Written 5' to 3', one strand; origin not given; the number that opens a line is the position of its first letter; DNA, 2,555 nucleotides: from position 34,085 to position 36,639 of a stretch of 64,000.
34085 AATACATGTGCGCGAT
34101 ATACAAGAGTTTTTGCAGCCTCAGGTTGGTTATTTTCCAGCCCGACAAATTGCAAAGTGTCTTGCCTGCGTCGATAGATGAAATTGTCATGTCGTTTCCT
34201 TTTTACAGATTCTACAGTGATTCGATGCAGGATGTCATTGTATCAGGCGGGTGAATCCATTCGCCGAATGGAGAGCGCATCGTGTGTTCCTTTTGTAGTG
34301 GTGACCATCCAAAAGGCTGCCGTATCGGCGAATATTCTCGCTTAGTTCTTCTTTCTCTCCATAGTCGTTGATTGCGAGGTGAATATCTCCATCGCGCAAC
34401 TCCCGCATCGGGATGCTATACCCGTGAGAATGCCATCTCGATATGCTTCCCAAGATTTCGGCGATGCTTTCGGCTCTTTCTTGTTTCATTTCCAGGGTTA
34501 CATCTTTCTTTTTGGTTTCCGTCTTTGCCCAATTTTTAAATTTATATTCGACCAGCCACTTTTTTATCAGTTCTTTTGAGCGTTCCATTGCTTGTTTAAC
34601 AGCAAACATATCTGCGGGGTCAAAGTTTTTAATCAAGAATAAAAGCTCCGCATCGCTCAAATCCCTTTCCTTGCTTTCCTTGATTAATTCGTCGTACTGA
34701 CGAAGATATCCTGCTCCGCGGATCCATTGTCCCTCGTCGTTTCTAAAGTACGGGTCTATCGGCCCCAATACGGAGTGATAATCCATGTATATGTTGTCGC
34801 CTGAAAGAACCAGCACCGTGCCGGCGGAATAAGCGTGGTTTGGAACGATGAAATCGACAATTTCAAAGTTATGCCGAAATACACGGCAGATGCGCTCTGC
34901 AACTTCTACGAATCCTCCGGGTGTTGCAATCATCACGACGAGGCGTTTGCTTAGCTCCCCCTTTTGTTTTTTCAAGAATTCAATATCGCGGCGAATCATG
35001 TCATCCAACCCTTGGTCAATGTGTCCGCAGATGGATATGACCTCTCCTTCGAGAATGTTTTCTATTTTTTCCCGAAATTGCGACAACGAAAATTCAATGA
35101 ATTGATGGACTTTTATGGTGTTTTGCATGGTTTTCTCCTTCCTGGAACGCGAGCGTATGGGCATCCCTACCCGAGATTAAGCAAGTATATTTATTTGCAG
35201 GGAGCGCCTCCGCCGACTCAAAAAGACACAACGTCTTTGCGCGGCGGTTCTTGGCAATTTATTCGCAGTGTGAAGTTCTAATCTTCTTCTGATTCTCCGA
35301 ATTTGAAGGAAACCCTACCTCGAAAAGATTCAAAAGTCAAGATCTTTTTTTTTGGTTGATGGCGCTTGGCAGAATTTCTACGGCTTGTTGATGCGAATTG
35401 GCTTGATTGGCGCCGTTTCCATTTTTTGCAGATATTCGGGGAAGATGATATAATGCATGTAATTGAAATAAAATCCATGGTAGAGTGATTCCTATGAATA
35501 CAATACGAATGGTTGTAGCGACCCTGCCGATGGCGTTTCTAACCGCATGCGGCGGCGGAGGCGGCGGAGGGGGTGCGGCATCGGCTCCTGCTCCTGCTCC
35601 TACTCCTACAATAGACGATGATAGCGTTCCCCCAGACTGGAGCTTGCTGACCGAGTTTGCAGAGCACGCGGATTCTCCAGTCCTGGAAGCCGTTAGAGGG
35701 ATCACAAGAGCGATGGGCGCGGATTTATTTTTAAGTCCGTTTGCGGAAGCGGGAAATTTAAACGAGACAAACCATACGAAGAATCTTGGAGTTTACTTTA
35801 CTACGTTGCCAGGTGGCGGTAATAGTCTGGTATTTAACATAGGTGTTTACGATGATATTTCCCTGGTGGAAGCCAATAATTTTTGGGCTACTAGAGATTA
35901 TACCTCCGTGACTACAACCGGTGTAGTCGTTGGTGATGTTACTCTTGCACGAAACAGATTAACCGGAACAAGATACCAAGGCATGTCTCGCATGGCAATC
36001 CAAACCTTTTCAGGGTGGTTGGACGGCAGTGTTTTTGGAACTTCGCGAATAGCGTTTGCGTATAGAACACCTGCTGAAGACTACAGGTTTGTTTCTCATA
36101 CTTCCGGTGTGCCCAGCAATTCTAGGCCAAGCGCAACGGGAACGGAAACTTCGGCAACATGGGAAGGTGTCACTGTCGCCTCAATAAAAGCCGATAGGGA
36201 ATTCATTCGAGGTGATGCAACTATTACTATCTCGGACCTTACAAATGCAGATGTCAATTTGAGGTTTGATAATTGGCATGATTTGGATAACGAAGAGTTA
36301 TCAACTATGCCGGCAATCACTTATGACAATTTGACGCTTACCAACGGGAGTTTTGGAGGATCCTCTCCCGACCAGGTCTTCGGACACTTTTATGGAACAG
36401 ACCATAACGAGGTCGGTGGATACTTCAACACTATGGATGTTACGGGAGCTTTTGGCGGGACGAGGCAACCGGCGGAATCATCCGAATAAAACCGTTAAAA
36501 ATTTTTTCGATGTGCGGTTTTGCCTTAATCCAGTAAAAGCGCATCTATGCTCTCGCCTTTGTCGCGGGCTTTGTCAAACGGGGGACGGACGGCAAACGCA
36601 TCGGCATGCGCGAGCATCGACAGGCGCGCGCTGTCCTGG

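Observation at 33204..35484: AT-rich islet with a three-gene cassette: SDH-family serine protease, Panacea (SocA-like) protein and a small 2-TM protein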

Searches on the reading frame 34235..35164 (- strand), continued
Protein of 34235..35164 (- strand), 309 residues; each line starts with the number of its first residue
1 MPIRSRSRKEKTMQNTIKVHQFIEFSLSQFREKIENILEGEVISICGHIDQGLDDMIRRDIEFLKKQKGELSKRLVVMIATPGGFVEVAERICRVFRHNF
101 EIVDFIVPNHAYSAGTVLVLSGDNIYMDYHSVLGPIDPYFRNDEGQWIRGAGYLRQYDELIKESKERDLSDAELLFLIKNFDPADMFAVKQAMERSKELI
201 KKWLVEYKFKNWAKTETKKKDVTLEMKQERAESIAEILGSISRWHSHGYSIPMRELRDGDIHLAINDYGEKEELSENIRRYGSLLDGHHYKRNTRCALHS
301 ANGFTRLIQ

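Call 76: search_dna_similar(query=window:34235-35128:-, collection=phages, mode=protein, max_evalue=0.00001, max_rows=15)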
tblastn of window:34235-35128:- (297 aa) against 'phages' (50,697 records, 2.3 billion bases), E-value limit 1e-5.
Records with a match: 8; places in all: 8; records where one place covers at least 80% of the query: 0.
Best place of each record, by identity: <60% 8.
By first word of the organism name: Porphyromonas 5; Gordonia 1; Shewanella 1; Burkholderia 1.
By host as written in the record: Gordonia terrae 3612 1; Shewanella sp. M16 1; Porphyromonas gingivalis F0568 1; Porphyromonas gingivalis D83T3 1; Porphyromonas gingivalis Kyudai-3 1; Porphyromonas gingivalis KCOM 2803 1; Porphyromonas gingivalis KCOM 2799 1; Burkholderia pseudomallei 1.
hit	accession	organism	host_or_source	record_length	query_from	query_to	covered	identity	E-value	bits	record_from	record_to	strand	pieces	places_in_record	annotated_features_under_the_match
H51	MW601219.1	Gordonia phage BeeGee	Gordonia terrae 3612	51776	60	266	70%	28.0%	7e-17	87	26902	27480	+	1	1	31: hypothetical protein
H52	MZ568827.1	Shewanella phage vB_SspS_MuM16-1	Shewanella sp. M16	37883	58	246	64%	24.4%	1e-9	65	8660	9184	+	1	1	serine protease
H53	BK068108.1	Porphyromonas phage phage027a_F0568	Porphyromonas gingivalis F0568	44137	60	194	45%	30.2%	2e-6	55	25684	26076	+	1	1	hypothetical protein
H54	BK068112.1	Porphyromonas phage phage031a_D83T3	Porphyromonas gingivalis D83T3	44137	60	194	45%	30.2%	2e-6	55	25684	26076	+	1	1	hypothetical protein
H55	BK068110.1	Porphyromonas phage phage029a_Kyudai3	Porphyromonas gingivalis Kyudai-3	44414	60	194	45%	30.2%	2e-6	55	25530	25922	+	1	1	hypothetical protein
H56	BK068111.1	Porphyromonas phage phage030a_KCOM2803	Porphyromonas gingivalis KCOM 2803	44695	60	194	45%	30.2%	2e-6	55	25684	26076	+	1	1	hypothetical protein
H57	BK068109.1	Porphyromonas phage phage028a_KCOM2799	Porphyromonas gingivalis KCOM 2799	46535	60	194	45%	30.2%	2e-6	55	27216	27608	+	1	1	hypothetical protein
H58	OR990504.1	Burkholderia phage vB_HM387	Burkholderia pseudomallei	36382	21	125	35%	33.3%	7e-8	59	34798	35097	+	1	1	hypothetical protein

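Call 77: search_dna_similar(query=window:34235-35128:-, collection=plasmids, mode=protein, max_evalue=0.00001, max_rows=15)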
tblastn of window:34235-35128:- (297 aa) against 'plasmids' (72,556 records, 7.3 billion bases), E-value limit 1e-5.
Records with a match: 37; places in all: 37; records where one place covers at least 80% of the query: 5.
Best place of each record, by identity: <60% 37.
By first word of the organism name: Thermus 6; Rhizobium 5; Brucella 5; Methylocystis 4; Agrobacterium 3; Paracoccus 2; Methylosinus 1; Escherichia 1; Leptospira 1; Roseomonas 1; and 8 more.
By predicted mobility (MOB-suite, as given by PLSDB): non-mobilizable 22; conjugative 13; mobilizable 2.
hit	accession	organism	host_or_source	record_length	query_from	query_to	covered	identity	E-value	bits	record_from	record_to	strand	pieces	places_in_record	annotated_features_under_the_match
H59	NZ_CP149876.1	Rhizobium sp. T1473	Medicago sativa,Cell Culture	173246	9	292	96%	46.5%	7e-59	253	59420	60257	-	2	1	ATP-dependent Clp protease proteolytic subunit | hypothetical protein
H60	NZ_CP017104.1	Rhizobium gallicum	Phaseolus vulgaris,Whole ...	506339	9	295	97%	45.8%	1e-73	252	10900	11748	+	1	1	ATP-dependent Clp protease proteolytic subunit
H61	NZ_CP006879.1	Rhizobium gallicum bv. gallicum R602sp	Phaseolus vulgaris,whole ...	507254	9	295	97%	44.4%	2e-34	258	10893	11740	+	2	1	ATP-dependent Clp protease proteolytic subunit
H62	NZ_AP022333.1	Methylosinus sp. C49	-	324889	2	295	99%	38.7%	5e-61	216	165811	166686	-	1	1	serine dehydrogenasease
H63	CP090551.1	Rhizobium leguminosarum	Trifolium pratense,Cell culture,Plant ...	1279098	9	241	78%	48.2%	4e-46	238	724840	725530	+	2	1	ATP-dependent Clp protease proteolytic subunit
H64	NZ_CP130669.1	Escherichia coli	Homo sapiens,urine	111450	7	293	97%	33.7%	7e-44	166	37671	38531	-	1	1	hypothetical protein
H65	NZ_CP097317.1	Leptospira interrogans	bovine,bacterial culture,vaginal mucus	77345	62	273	71%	38.4%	2e-34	139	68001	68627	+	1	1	peptidase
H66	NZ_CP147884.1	Roseomonas mucosa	cell culture,Styx glacier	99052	63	283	74%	28.4%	8e-9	64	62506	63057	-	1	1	ATP-dependent Clp protease proteolytic subunit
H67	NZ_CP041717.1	Acidiphilium multivorum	Cell culture,activated sludge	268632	60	295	79%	25.3%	5e-7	58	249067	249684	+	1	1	hypothetical protein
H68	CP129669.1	Agrobacterium tumefaciens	Metal working fluids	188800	63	270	70%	28.3%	2e-8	63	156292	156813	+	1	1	ATP-dependent Clp protease proteolytic subunit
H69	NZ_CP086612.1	Shinella zoogloeoides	-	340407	63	270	70%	27.8%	4e-8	62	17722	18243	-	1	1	ATP-dependent Clp protease proteolytic subunit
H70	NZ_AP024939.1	Thermus thermophilus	-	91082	65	245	61%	30.4%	4e-8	62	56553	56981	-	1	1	ATP-dependent Clp protease proteolytic subunit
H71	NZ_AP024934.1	Thermus thermophilus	-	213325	65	245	61%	30.4%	4e-8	62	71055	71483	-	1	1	ATP-dependent Clp protease proteolytic subunit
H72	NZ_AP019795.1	Thermus thermophilus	-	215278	65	245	61%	30.4%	4e-8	62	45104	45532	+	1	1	ATP-dependent Clp protease proteolytic subunit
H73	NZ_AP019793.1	Thermus thermophilus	-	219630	65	245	61%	30.4%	4e-8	62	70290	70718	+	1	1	ATP-dependent Clp protease proteolytic subunit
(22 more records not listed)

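Call 78: get_annotated_region(hit=H60, flank=2500)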
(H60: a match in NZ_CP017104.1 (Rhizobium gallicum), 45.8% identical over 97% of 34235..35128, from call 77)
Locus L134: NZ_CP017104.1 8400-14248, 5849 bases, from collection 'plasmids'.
description: Rhizobium gallicum strain IE4872 plasmid pRgalIE4872c, complete sequence
organism: Rhizobium gallicum (NCBI taxid 56730)
taxonomy: Bacteria; Pseudomonadota; Alphaproteobacteria; Hyphomicrobiales; Rhizobiaceae; Rhizobium; Rhizobium gallicum
host: -; source: Phaseolus vulgaris,Whole organism,nodule from Agricultural field; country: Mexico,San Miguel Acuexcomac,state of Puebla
typing (MOB-suite, as given by PLSDB): conjugative; replicon rep_cluster_471; relaxase MOBQ; mating-pair formation MPF_T
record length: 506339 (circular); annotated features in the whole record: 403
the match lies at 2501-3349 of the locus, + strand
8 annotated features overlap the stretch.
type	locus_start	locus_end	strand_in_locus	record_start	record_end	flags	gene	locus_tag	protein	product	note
CDS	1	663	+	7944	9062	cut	-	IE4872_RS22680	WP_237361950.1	multiubiquitin domain-containing protein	-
CDS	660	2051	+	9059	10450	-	-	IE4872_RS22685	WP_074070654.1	ThiF family adenylyltransferase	-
CDS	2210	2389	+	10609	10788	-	-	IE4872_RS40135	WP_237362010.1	DUF6527 family protein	-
CDS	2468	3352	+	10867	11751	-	-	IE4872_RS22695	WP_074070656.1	ATP-dependent Clp protease proteolytic subunit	-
CDS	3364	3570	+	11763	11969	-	-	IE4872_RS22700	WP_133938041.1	hypothetical protein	-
CDS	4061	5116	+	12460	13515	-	-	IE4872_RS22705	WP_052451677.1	hypothetical protein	-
CDS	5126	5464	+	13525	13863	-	-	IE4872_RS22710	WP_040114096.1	hypothetical protein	-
CDS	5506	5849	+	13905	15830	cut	-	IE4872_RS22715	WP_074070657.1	hypothetical protein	-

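Call 79: get_annotated_region(hit=H64, flank=2500)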
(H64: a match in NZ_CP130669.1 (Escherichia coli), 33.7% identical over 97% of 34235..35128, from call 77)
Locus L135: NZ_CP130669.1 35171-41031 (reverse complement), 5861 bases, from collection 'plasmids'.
description: Escherichia coli strain SM107 plasmid pSM107_MCR, complete sequence
organism: Escherichia coli (NCBI taxid 562)
taxonomy: Bacteria; Pseudomonadota; Gammaproteobacteria; Enterobacterales; Enterobacteriaceae; Escherichia; Escherichia coli
host: -; source: Homo sapiens,urine; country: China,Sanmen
typing (MOB-suite, as given by PLSDB): conjugative; replicon IncI2; relaxase MOBP; mating-pair formation MPF_T
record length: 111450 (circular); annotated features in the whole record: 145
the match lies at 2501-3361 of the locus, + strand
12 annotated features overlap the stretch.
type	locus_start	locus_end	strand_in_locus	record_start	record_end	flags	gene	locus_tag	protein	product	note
CDS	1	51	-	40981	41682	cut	-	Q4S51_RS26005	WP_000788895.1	replication protein P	GO:0006270 - DNA replication initiation [Evidence IEA]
CDS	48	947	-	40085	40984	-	-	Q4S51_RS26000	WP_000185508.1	replication protein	-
CDS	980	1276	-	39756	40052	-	-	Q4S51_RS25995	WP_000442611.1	CII family transcriptional regulator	GO:0006355 - regulation of DNA-templated transcription [Evidence IEA]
CDS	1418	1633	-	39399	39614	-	-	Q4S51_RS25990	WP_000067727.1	helix-turn-helix transcriptional regulator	-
CDS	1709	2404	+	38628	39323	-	-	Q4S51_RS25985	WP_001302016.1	LexA family transcriptional regulator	-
CDS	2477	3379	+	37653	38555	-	-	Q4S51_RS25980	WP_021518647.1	hypothetical protein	-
CDS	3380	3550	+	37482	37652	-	-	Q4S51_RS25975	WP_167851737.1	hypothetical protein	-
CDS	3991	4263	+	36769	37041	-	-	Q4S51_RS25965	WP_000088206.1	hypothetical protein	-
CDS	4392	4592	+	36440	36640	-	-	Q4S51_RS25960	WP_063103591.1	antirestriction Ral family protein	-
CDS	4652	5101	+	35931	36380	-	-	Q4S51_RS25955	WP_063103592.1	hypothetical protein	-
CDS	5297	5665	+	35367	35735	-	-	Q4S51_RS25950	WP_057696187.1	DUF2528 family protein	-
CDS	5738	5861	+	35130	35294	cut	-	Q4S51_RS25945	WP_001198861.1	protease FtsH-inhibitory lysogeny factor CIII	-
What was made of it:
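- In an E. coli IncI2 plasmid the protease+peptide pair sits directly after a CI-like repressor, which is a typical prophage defence/exclusion slot (call 79).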

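Call 80: search_protein_families(library=padloc, proteins=[L135:2477-3376:+, L135:3380-3547:+, L134:2468-3349:+, L134:3364-3567:+, L085:4738-4968:+, L051:4989-5876:+], max_evalue=1)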
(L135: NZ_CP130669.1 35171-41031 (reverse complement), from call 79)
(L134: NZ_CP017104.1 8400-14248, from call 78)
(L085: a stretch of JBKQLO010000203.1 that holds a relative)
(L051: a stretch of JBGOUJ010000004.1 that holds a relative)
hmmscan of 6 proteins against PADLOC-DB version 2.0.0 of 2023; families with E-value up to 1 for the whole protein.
L135:2477-3376:+ (300 aa): 0 families

L135:3380-3547:+ (56 aa): 0 families

L134:2468-3349:+ (294 aa): 0 families

L134:3364-3567:+ (68 aa): 0 families

L085:4738-4968:+ (77 aa): 0 families

L051:4989-5876:+ (296 aa): 0 families

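Call 88: find_related_loci(query=A3, collection=viral_contigs, flank=3000)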
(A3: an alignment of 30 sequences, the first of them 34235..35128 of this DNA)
Query A3 (297 aa) in viral_contigs; peptide patterns used: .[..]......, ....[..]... (x = any residue, [..] = any of these).
89 stretches matched a pattern; 67 encode a relative of the query (tblastn E <= 1e-3); 67 distinct loci.
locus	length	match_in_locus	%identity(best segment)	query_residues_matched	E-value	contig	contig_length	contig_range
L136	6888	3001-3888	43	3-295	7e-76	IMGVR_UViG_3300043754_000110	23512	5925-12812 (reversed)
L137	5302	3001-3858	41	7-297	1e-72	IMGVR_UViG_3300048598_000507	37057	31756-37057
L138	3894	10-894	41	5-292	7e-71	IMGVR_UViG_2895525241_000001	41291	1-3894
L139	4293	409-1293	41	5-292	7e-71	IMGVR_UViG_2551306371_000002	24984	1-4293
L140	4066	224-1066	39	9-295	5e-68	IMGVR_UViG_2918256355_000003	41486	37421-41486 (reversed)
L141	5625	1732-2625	41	7-296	2e-65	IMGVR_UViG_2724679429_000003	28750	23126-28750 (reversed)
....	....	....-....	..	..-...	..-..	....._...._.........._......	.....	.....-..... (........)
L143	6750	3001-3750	41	21-274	7e-58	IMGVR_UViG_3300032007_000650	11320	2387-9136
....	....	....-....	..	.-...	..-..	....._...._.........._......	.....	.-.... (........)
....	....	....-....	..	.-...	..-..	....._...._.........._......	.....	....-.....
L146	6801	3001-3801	42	10-279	2e-60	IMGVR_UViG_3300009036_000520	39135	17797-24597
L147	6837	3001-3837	39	7-289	2e-56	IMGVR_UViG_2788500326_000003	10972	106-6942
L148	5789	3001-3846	39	11-287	3e-56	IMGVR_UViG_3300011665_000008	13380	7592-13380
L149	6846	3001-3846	39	11-287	3e-56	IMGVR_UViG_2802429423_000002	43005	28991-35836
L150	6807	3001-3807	39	21-288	9e-56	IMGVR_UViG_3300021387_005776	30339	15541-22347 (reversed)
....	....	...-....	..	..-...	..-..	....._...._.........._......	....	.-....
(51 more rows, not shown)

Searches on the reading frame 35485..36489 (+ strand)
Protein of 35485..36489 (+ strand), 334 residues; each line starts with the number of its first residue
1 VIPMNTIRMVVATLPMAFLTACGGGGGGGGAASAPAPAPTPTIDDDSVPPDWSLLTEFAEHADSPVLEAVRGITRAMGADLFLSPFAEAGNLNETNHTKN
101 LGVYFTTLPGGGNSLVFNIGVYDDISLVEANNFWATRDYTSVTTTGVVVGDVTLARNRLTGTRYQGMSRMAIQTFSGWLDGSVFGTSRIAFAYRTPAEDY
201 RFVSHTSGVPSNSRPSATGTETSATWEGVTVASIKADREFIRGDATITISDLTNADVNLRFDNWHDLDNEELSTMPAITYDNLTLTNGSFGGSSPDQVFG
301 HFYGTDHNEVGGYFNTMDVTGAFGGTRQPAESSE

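Call 3: search_protein_families(library=pfam, proteins=[window:35485-36489:+], max_evalue=1)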
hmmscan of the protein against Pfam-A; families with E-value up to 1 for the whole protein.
window:35485-36489:+ (334 aa): 1 family
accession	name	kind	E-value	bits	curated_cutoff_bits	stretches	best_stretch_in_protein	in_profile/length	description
PF01298.24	TbpB_B_D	-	0.00082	20.3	26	1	293-327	88-126/126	C-lobe and N-lobe beta barrels of Tf-binding protein B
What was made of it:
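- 35387..36528 (.): Second genome-specific low-GC segment of the same islet. It carries a 334-aa lipoprotein gene (35,485-36,489, +) with a lipobox, a poly-Gly linker and a weak TbpB-like C-terminal barrel. In sister genomes a protease fragment and a small-peptide gene occupy this position. Pfam TbpB_B_D, E 8e-4, below cutoff (call 3).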

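Call 4: search_protein_families(library=padloc, proteins=[window:35485-36489:+], max_evalue=1)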
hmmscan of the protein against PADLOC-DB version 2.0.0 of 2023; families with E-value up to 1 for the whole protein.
window:35485-36489:+ (334 aa): 0 families

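Call 74: search_protein_families(library=ncbifam, proteins=[window:35485-36489:+], max_evalue=0.01)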
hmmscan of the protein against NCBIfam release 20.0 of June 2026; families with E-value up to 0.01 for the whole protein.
window:35485-36489:+ (334 aa): 1 family
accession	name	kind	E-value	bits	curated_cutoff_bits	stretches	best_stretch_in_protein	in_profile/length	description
NF033865.1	fusolisin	equivalog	0.0014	16.8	999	1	8-56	9-58/1006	fusolisin family autotransporter serine protease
